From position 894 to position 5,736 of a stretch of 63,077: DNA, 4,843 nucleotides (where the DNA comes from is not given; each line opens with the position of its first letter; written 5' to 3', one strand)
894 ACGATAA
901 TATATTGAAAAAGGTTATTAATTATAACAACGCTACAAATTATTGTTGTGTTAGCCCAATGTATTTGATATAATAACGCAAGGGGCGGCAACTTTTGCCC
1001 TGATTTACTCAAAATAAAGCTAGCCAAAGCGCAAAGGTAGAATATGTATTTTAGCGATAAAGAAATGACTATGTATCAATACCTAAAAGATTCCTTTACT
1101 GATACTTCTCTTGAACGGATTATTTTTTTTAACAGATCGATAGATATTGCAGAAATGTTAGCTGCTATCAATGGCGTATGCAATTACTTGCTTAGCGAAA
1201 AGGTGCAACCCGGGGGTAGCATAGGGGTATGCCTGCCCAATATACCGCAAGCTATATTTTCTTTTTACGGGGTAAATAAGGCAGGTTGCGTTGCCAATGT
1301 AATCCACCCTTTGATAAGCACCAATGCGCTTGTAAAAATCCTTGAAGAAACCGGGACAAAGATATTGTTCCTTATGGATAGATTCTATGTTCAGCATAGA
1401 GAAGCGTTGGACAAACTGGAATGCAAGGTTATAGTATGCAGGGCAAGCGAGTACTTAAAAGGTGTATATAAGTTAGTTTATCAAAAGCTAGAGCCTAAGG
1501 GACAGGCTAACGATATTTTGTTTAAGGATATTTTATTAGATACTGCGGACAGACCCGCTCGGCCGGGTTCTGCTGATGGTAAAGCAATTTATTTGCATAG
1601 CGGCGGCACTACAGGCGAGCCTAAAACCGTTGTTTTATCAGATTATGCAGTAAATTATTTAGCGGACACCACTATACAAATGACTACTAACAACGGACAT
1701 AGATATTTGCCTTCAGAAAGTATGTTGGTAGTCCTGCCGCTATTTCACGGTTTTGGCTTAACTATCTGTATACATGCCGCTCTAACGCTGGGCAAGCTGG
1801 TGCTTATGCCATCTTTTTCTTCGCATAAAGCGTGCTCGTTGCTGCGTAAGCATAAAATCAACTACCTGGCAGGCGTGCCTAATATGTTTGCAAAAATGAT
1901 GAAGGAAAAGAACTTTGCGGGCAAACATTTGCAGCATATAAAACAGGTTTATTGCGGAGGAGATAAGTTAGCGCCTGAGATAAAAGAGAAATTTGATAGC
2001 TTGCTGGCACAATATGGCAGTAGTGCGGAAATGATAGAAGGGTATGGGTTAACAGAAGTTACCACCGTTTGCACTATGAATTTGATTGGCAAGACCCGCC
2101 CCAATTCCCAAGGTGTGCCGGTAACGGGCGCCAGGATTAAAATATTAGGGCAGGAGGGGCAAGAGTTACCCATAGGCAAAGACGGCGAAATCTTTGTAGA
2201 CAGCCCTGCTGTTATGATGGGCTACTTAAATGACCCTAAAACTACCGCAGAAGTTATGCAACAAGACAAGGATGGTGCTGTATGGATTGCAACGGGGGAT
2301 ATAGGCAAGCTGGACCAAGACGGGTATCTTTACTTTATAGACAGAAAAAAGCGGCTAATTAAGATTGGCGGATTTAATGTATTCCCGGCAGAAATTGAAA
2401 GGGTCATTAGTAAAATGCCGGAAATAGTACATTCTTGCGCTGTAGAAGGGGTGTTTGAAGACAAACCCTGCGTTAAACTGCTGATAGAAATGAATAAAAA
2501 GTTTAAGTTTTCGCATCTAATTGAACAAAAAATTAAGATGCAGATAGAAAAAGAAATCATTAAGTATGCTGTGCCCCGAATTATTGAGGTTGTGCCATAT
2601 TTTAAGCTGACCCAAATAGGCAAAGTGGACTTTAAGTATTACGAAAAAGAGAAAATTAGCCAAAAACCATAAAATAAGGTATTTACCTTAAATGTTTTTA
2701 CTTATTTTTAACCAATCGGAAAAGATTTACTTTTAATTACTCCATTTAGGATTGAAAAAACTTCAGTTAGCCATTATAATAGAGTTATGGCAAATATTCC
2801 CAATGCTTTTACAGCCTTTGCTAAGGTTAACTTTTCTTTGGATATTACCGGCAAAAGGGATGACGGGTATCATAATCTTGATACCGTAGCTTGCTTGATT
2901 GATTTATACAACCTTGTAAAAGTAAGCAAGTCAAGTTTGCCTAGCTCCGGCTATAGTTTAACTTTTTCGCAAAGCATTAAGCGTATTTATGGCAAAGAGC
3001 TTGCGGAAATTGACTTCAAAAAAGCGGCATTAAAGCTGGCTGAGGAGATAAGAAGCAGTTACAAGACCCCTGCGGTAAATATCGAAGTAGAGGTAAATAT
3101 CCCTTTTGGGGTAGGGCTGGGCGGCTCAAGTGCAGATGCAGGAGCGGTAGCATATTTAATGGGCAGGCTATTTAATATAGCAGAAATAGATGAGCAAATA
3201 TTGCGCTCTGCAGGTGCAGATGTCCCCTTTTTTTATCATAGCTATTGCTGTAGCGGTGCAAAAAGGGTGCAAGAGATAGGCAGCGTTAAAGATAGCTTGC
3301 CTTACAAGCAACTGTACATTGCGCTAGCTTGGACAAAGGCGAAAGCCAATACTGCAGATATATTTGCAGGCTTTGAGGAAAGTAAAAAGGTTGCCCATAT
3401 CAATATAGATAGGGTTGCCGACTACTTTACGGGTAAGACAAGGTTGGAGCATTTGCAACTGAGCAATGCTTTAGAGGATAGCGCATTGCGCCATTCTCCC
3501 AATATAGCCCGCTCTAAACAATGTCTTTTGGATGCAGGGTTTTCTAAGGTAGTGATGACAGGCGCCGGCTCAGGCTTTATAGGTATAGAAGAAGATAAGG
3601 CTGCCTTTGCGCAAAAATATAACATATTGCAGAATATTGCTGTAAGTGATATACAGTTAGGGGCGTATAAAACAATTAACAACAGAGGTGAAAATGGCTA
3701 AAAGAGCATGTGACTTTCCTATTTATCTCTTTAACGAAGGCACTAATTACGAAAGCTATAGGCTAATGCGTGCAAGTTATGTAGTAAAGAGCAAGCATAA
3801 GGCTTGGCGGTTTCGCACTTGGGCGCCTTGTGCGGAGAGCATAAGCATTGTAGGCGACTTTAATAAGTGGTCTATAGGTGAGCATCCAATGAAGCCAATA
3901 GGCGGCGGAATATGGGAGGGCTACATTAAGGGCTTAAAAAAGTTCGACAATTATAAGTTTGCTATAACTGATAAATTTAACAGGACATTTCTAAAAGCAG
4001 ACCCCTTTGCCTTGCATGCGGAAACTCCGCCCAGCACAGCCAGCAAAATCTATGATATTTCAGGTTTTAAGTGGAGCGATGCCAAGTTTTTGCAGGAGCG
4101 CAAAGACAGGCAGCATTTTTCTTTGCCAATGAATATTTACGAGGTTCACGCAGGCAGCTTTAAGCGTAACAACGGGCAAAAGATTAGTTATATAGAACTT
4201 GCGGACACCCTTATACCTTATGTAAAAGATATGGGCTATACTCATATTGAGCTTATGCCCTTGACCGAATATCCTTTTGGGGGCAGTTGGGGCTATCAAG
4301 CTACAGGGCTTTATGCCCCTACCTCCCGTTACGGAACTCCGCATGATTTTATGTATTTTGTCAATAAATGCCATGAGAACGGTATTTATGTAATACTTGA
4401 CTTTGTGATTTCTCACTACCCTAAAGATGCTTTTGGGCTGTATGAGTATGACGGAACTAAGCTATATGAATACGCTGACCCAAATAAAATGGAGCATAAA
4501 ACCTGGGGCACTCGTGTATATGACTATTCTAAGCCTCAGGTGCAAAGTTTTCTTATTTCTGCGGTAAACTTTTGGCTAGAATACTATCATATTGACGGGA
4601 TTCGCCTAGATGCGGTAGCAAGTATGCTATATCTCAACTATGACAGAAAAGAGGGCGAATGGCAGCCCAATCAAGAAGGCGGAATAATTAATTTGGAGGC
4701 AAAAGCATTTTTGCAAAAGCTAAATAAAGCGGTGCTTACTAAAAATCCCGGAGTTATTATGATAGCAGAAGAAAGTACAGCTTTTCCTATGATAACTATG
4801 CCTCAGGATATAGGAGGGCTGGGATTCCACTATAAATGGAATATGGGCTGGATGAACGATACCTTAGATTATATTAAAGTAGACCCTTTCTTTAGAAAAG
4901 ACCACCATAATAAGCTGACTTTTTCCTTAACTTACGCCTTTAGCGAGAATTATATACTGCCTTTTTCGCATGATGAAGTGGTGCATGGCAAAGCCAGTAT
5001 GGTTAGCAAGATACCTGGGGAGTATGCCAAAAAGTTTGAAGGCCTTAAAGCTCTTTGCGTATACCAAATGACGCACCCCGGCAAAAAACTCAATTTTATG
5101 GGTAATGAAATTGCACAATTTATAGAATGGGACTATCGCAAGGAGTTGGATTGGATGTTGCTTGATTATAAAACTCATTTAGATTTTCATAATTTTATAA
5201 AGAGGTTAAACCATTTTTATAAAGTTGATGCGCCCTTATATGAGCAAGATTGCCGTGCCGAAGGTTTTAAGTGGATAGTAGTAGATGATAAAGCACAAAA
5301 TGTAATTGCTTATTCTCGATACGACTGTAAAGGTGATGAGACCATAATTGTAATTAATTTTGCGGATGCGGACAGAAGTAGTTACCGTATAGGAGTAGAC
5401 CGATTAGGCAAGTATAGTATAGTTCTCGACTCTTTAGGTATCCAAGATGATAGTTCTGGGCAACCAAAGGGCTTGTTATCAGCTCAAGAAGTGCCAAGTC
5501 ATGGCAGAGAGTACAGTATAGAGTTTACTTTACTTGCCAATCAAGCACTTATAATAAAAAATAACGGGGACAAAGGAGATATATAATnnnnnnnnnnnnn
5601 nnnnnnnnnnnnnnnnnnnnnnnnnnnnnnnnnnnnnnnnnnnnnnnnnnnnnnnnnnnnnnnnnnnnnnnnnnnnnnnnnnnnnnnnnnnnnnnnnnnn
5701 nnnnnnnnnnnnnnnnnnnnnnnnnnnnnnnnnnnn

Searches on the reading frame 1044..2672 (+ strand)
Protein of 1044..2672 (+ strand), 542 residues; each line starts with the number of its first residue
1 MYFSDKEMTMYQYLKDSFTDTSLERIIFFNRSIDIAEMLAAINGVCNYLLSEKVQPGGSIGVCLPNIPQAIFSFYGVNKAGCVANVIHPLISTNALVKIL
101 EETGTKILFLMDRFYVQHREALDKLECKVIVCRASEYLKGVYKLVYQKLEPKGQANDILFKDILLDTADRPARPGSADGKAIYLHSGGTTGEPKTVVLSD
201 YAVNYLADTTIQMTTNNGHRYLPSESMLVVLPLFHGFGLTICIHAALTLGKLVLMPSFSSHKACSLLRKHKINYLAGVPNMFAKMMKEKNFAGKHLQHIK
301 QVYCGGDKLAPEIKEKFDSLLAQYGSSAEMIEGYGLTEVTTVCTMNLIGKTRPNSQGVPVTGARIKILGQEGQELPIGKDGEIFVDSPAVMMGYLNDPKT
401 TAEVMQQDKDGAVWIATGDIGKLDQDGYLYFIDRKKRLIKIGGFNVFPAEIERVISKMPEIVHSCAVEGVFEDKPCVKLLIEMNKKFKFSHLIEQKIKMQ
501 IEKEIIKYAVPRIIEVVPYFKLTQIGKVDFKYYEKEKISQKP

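Call 72: search_protein_families(library=pfam, proteins=[window:1044-2672:+], max_evalue=0.00001)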
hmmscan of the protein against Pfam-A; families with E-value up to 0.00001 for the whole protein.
window:1044-2672:+ (542 aa): 1 family
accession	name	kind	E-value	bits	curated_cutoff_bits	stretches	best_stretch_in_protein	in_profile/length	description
PF00501.34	AMP-binding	-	1.9e-65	221.6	29.9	1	28-395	16-384/384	AMP-binding enzyme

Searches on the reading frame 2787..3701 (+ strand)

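Call 72: search_protein_families(library=pfam, proteins=[window:2787-3701:+], max_evalue=0.00001)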
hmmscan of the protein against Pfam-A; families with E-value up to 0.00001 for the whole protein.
window:2787-3701:+ (304 aa): 1 family
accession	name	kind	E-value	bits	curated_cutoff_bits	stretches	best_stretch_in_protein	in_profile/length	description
PF00288.32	GHMP_kinases_N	-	7.6e-11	42.5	22.3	1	78-151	4-85/87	GHMP kinases N terminal domain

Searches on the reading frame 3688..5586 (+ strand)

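Call 72: search_protein_families(library=pfam, proteins=[window:3688-5586:+], max_evalue=0.00001)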
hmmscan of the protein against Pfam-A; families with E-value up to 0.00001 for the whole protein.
window:3688-5586:+ (632 aa): 3 families
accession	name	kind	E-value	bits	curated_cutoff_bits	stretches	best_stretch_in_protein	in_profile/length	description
PF00128.31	Alpha-amylase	-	2.6e-19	70.2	22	1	157-475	6-354/446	Alpha amylase, catalytic domain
PF02922.24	CBM_48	-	1.2e-16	61.3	22.4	1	36-108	10-83/83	Carbohydrate-binding module 48 (Isoamylase N-terminal domain)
PF02806.24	Alpha-amylase_C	-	3.2e-14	53.5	21.2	1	529-625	1-94/95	Alpha amylase, C-terminal all-beta domain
